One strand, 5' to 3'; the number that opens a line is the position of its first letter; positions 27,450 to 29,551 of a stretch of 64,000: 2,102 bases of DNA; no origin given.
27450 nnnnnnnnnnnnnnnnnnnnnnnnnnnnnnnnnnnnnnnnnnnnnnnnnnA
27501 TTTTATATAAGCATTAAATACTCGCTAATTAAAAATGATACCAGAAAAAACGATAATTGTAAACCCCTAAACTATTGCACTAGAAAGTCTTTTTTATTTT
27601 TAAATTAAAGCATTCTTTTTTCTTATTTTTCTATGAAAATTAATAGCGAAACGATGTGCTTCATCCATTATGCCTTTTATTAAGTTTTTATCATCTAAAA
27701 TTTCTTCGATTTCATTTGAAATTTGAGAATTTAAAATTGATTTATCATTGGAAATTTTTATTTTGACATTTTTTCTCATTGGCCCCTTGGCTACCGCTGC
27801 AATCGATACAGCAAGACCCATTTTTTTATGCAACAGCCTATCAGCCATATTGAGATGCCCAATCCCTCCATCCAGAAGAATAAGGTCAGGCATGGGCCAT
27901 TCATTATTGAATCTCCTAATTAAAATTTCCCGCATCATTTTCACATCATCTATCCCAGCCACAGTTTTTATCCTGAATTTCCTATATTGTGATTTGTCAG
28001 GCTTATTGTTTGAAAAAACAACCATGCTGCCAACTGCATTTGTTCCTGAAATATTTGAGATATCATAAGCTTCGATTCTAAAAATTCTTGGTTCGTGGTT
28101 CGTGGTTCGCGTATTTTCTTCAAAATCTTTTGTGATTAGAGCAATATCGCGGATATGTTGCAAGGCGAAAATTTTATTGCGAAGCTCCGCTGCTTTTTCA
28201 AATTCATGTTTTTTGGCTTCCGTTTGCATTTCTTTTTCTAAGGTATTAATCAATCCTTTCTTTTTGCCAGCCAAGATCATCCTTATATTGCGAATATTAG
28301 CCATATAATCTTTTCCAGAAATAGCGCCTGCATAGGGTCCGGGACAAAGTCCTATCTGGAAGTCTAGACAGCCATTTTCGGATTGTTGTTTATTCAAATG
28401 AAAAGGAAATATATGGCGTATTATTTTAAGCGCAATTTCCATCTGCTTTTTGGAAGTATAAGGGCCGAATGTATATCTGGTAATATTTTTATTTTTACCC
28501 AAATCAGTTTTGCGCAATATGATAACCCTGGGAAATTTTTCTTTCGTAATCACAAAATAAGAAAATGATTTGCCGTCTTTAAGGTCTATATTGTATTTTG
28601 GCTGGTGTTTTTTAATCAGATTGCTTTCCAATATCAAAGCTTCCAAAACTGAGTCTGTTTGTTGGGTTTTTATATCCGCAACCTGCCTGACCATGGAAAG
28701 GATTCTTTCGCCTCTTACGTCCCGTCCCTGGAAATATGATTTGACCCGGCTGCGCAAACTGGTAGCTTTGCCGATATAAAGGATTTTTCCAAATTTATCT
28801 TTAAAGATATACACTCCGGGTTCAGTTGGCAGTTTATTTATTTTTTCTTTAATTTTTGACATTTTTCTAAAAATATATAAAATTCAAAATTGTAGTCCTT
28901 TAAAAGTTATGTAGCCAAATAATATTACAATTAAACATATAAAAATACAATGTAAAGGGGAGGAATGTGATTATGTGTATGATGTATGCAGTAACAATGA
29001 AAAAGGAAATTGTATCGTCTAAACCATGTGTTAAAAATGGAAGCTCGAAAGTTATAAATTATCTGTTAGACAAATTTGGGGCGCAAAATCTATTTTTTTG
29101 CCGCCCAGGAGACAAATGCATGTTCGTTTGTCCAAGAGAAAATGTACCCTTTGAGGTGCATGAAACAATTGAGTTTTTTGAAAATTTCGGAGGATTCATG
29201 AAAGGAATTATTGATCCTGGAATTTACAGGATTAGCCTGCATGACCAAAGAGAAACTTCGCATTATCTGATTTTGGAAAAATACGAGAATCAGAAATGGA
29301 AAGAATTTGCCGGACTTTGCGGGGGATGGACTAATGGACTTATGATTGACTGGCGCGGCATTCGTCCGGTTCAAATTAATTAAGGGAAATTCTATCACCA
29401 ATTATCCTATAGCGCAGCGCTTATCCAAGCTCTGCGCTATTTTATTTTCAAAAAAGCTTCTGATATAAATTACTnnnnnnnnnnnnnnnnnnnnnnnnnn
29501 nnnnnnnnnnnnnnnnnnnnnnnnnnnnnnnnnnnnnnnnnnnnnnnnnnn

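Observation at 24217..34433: Consolidated nucleotide-excision-repair island with two full-length uvrA paralogs; the second is compositionally foreign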

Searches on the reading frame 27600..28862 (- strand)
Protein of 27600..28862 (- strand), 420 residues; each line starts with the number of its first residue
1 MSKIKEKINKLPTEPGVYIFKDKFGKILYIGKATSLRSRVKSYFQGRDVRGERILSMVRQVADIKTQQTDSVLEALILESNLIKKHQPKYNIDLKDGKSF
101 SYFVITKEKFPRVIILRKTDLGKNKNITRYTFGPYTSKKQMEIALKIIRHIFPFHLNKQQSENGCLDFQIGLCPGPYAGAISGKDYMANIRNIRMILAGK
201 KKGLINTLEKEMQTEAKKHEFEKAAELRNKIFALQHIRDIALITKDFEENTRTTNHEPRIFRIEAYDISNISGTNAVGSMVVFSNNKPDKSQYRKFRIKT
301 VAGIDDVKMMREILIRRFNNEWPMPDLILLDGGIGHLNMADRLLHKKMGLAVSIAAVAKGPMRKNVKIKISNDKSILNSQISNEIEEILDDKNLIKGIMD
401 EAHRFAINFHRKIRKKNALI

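Call 4: search_protein_families(library=pfam, proteins=[window:27600-28862:-])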
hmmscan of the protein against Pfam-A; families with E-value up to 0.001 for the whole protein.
window:27600-28862:- (420 aa): 4 families
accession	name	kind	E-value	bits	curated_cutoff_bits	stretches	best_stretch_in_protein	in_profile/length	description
PF08459.17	UvrC_RNaseH_dom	-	5.3e-41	140.6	22.3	1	258-407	8-159/159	UvrC RNAse H endonuclease domain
PF01541.30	GIY-YIG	-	7e-11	42.7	22.6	1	15-91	2-78/78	GIY-YIG catalytic domain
PF02151.25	UVR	-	8.4e-08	32.2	21.5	1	203-236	2-35/36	UvrB/uvrC motif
PF24348.1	DUF7508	-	0.00074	20.1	26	0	6-56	13-56/79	Domain of unknown function (DUF7508)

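Call 10: search_protein_families(library=ncbifam, proteins=[window:27600-28862:-], max_evalue=0.00001)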
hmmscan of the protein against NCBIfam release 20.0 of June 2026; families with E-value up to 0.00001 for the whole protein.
window:27600-28862:- (420 aa): 14 families
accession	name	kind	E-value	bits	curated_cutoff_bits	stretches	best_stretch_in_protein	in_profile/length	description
TIGR00194.1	uvrC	equivalog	5.4e-105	352.2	285.45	2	5-245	2-236/574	excinuclease ABC subunit UvrC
NF011261.0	PRK14667.1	equivalog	5.7e-77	259.5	818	2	2-238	4-234/567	excinuclease ABC subunit C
NF011263.0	PRK14669.1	equivalog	1.4e-76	258.4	1108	2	4-239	3-239/624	excinuclease ABC subunit C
NF011262.0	PRK14668.1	equivalog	5.8e-75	252.8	544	2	3-237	5-233/577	excinuclease ABC subunit C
NF001824.0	PRK00558.1-5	equivalog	3.5e-71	240.5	451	2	5-237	8-243/652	excinuclease ABC subunit UvrC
NF011260.0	PRK14666.1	equivalog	1.6e-70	238.7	649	2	6-235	4-233/698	excinuclease ABC subunit C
NF011264.0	PRK14670.1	equivalog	4e-65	220.2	1021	2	3-246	7-243/602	excinuclease ABC subunit C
NF011266.0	PRK14672.1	equivalog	4e-64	217.1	1504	2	11-252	18-253/691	excinuclease ABC subunit C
NF005906.0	PRK07883.1-4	equivalog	4.1e-53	180.6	495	1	3-239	203-438/563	DEDD exonuclease domain-containing protein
NF005907.0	PRK07883.1-5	equivalog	2.1e-42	145.3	454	1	9-234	225-451/584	DEDD exonuclease domain-containing protein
NF005905.0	PRK07883.1-3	equivalog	3.7e-36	124.9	508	1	8-236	220-445/581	DEDD exonuclease domain-containing protein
NF005904.0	PRK07883.1-2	equivalog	3.3e-28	98.3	969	1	9-233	227-451/584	DEDD exonuclease domain-containing protein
NF005903.0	PRK07883.1-1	equivalog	6.1e-23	81.1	1038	1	9-231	243-461/642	DEDD exonuclease domain-containing protein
NF007833.0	PRK10545.1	equivalog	2.4e-19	69.6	367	1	4-191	24-207/289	excinuclease Cho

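Call 80: search_protein_families(library=pfam, proteins=[window:27600-28862:-], max_evalue=0.01)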
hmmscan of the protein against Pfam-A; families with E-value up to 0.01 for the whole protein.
window:27600-28862:- (420 aa): 5 families
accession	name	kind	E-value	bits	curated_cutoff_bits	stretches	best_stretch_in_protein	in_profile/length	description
PF08459.17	UvrC_RNaseH_dom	-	5.3e-41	140.6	22.3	1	258-407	8-159/159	UvrC RNAse H endonuclease domain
PF01541.30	GIY-YIG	-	7e-11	42.7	22.6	1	15-91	2-78/78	GIY-YIG catalytic domain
PF02151.25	UVR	-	8.4e-08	32.2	21.5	1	203-236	2-35/36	UvrB/uvrC motif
PF24348.1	DUF7508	-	0.00074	20.1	26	1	6-56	13-56/79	Domain of unknown function (DUF7508)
PF21097.3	SR_plectin_7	-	0.0057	17.5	27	0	184-240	6-63/116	Spectrin repeat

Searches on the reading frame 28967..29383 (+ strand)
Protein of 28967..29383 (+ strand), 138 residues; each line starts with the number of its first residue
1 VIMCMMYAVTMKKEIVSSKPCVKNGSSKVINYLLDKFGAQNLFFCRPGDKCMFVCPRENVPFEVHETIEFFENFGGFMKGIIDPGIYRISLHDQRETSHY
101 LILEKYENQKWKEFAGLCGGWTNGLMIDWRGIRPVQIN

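Call 4: search_protein_families(library=pfam, proteins=[window:28967-29383:+])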
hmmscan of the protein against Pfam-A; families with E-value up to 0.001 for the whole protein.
window:28967-29383:+ (138 aa): 0 families

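Call 10: search_protein_families(library=ncbifam, proteins=[window:28967-29383:+], max_evalue=0.00001)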
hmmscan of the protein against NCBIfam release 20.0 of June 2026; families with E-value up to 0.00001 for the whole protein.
window:28967-29383:+ (138 aa): 0 families

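Call 25: search_protein_families(library=pfam, proteins=[window:28967-29383:+], max_evalue=5)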
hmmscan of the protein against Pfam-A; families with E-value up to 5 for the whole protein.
window:28967-29383:+ (138 aa): 0 families

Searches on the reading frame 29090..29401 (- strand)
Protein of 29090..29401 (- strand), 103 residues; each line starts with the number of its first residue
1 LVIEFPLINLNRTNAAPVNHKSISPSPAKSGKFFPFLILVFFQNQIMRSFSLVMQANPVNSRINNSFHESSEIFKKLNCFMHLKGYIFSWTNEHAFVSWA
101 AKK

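Call 4: search_protein_families(library=pfam, proteins=[window:29090-29401:-])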
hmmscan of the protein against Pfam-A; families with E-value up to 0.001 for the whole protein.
window:29090-29401:- (103 aa): 0 families

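Call 25: search_protein_families(library=pfam, proteins=[window:29090-29401:-], max_evalue=5)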
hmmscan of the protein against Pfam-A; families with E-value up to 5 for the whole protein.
window:29090-29401:- (103 aa): 1 family
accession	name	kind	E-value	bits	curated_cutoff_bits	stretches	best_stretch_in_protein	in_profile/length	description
PF01130.27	CD36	-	0.017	14.1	26.5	1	60-98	30-67/463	CD36 family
